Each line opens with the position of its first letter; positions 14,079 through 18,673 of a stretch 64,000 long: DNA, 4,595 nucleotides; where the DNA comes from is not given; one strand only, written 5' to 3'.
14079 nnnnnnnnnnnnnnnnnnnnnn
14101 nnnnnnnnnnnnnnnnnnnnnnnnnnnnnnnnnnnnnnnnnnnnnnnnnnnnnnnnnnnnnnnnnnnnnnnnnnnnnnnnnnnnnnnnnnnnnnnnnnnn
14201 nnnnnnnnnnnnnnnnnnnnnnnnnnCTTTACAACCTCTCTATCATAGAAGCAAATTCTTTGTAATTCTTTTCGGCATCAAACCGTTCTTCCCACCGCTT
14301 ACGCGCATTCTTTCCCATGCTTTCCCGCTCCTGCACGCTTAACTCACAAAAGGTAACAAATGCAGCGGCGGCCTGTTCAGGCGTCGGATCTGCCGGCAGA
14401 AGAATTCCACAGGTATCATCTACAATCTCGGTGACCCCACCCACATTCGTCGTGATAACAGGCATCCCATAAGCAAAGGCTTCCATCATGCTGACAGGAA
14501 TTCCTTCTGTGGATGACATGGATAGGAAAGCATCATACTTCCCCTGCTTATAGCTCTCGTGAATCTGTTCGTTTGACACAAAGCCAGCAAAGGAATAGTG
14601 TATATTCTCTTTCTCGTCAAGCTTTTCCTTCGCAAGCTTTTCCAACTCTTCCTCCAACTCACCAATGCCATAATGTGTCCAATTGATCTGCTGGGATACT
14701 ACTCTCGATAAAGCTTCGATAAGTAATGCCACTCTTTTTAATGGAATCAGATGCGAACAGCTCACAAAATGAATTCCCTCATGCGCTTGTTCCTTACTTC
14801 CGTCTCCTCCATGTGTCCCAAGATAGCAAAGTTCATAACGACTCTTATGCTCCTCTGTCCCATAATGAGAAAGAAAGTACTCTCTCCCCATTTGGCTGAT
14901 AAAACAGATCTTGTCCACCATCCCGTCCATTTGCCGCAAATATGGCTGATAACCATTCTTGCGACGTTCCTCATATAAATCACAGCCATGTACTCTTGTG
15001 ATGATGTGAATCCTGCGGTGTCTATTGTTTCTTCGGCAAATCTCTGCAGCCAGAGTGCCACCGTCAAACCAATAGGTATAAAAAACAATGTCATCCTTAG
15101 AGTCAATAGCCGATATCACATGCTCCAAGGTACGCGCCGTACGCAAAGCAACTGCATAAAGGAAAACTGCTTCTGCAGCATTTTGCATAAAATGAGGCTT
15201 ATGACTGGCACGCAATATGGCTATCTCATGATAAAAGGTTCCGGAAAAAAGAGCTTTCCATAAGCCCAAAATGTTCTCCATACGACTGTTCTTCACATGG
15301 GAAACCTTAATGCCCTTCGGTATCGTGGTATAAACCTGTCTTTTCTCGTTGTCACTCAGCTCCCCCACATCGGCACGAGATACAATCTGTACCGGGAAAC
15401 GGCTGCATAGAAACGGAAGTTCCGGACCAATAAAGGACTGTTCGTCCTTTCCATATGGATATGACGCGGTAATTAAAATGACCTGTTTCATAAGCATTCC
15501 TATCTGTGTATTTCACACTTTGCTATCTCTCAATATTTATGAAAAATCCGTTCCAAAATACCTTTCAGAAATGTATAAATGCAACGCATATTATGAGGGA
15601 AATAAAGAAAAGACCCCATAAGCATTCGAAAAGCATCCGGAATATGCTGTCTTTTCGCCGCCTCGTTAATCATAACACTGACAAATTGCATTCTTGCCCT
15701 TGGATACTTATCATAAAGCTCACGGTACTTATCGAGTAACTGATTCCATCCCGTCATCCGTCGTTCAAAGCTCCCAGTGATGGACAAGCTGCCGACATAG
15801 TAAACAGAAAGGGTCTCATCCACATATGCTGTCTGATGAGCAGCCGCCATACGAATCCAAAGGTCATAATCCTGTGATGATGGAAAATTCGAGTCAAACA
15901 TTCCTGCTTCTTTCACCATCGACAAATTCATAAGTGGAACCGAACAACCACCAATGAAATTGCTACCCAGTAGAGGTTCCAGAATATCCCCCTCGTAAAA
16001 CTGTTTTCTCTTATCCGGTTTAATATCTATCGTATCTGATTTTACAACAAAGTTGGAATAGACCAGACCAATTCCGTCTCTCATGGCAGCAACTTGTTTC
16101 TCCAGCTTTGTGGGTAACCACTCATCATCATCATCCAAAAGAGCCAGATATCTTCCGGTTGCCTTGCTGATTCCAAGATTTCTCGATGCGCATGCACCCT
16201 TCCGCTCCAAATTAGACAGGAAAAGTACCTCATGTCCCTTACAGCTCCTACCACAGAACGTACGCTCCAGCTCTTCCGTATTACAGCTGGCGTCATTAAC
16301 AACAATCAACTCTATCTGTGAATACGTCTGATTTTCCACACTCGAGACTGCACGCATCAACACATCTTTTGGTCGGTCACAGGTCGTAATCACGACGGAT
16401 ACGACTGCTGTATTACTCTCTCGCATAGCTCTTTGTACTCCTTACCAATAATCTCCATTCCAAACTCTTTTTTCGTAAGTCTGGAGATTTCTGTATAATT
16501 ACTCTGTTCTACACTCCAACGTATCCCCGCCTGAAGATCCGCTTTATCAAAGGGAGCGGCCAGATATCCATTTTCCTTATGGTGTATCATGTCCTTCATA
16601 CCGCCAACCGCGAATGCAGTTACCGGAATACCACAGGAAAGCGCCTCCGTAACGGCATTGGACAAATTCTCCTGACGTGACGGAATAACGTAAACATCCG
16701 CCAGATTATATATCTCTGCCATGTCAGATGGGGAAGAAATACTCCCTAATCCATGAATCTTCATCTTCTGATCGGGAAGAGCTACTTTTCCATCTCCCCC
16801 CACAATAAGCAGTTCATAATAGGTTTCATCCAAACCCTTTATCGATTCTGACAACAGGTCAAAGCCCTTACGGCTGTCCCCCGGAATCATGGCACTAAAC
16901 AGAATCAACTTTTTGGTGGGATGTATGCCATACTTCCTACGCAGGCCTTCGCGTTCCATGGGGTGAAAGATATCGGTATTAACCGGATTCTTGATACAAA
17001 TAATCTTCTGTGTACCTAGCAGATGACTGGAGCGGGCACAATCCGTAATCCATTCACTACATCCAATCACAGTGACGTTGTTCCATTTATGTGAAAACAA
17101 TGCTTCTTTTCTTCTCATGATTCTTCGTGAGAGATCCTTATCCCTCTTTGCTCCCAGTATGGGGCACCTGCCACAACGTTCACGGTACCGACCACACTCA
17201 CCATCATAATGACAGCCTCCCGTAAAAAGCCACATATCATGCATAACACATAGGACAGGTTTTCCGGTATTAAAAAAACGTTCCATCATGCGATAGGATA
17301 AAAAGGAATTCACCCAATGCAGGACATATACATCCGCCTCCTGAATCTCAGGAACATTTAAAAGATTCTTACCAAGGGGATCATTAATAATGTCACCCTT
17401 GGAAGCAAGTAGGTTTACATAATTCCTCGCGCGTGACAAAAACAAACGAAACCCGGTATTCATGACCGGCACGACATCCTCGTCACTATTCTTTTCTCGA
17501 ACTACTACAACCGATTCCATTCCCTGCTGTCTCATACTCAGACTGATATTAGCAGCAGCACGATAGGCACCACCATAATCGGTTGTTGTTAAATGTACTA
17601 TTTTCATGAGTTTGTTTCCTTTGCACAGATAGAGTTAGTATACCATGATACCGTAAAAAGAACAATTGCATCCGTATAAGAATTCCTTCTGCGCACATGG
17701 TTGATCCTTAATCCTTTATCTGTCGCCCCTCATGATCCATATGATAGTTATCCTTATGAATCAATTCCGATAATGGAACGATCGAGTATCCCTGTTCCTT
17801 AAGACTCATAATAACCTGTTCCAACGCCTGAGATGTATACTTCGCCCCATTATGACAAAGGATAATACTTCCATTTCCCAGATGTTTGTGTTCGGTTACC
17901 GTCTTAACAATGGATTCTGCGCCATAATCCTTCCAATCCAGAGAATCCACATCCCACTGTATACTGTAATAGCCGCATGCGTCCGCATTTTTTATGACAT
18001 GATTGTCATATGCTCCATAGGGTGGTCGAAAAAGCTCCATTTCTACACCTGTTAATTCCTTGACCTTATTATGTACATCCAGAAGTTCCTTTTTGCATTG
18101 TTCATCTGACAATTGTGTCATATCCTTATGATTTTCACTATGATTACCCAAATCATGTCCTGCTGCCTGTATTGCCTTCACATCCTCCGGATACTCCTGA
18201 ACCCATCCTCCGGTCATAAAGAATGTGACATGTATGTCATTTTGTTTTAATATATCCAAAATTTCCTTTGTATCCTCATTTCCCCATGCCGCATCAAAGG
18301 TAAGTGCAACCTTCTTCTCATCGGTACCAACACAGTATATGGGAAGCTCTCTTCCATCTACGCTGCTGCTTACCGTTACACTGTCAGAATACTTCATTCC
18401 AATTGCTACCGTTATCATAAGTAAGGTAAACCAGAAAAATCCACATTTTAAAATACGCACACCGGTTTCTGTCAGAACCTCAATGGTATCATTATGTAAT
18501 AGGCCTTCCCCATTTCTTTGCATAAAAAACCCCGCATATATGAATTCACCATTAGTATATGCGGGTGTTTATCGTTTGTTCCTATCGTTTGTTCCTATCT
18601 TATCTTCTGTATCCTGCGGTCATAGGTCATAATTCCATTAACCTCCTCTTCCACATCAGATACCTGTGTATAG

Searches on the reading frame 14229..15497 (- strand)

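Call 7: search_protein_families(library=pfam, proteins=[window:14229-15497:-], max_evalue=0.001)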
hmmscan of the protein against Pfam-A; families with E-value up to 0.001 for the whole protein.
window:14229-15497:- (422 aa): 4 families
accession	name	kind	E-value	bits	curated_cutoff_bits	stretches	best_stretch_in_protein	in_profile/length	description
PF00534.26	Glycos_transf_1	-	8e-25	87.8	26.4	1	241-401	15-172/172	Glycosyl transferases group 1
PF13692.12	Glyco_trans_1_4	-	1.4e-19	71.2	27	1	246-382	6-138/142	Glycosyl transferases group 1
PF13439.12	Glyco_transf_4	-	5.9e-06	26.9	28.5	1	114-218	51-158/170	Glycosyltransferase Family 4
PF13524.12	Glyco_trans_1_2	-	2.1e-05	24.9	25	1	296-415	27-142/144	Glycosyl transferase-like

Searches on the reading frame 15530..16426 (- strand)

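Call 7: search_protein_families(library=pfam, proteins=[window:15530-16426:-], max_evalue=0.001)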
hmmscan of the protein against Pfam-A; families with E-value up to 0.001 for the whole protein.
window:15530-16426:- (298 aa): 3 families
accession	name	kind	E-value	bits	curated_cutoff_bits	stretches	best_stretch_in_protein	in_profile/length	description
PF00535.33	Glycos_transf_2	-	8.7e-26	91.3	23.3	1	10-160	1-155/168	Glycosyl transferase family 2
PF10111.15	Glyco_tranf_2_2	-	3.8e-14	53.3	27.3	1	23-199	15-205/276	Glycosyltransferase like family 2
PF13641.12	Glyco_tranf_2_3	-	1e-07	32.7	27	1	9-203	3-205/230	Glycosyltransferase like family 2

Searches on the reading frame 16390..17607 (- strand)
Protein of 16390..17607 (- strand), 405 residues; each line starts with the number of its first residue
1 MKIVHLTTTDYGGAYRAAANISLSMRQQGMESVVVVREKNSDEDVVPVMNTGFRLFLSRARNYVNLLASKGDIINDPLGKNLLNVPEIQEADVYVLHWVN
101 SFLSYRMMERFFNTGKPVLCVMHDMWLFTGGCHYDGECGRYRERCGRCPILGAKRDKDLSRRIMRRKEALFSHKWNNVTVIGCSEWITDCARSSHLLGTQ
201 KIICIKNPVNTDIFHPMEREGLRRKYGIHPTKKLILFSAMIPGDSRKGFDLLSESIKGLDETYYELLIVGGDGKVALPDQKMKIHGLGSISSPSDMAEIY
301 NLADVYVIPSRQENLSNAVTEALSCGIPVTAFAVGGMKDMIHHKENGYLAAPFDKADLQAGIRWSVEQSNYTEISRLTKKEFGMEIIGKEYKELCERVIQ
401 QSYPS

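Call 7: search_protein_families(library=pfam, proteins=[window:16390-17607:-], max_evalue=0.001)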
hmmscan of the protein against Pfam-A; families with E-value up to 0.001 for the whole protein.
window:16390-17607:- (405 aa): 3 families
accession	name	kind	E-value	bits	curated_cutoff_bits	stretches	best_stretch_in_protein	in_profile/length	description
PF13692.12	Glyco_trans_1_4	-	1.7e-22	80.6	27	1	233-364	2-138/142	Glycosyl transferases group 1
PF00534.26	Glycos_transf_1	-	6e-22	78.4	26.4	1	219-370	2-160/172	Glycosyl transferases group 1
PF13439.12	Glyco_transf_4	-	0.00037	21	28.5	0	11-212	1-169/170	Glycosyltransferase Family 4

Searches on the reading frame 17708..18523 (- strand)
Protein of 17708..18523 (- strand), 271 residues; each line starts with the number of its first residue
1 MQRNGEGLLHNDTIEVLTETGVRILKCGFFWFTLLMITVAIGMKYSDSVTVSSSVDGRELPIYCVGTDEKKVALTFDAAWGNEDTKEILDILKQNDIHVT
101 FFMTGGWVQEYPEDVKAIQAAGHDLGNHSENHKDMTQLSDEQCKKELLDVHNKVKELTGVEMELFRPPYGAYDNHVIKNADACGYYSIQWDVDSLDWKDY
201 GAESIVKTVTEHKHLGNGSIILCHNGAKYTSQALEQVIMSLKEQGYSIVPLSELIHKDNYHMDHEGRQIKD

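Call 7: search_protein_families(library=pfam, proteins=[window:17708-18523:-], max_evalue=0.001)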
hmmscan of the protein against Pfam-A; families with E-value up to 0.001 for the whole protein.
window:17708-18523:- (271 aa): 1 family
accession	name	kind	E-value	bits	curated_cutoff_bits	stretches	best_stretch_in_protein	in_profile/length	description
PF01522.26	Polysacc_deac_1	-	8.8e-39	132.7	23.1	1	67-186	4-122/124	Polysaccharide deacetylase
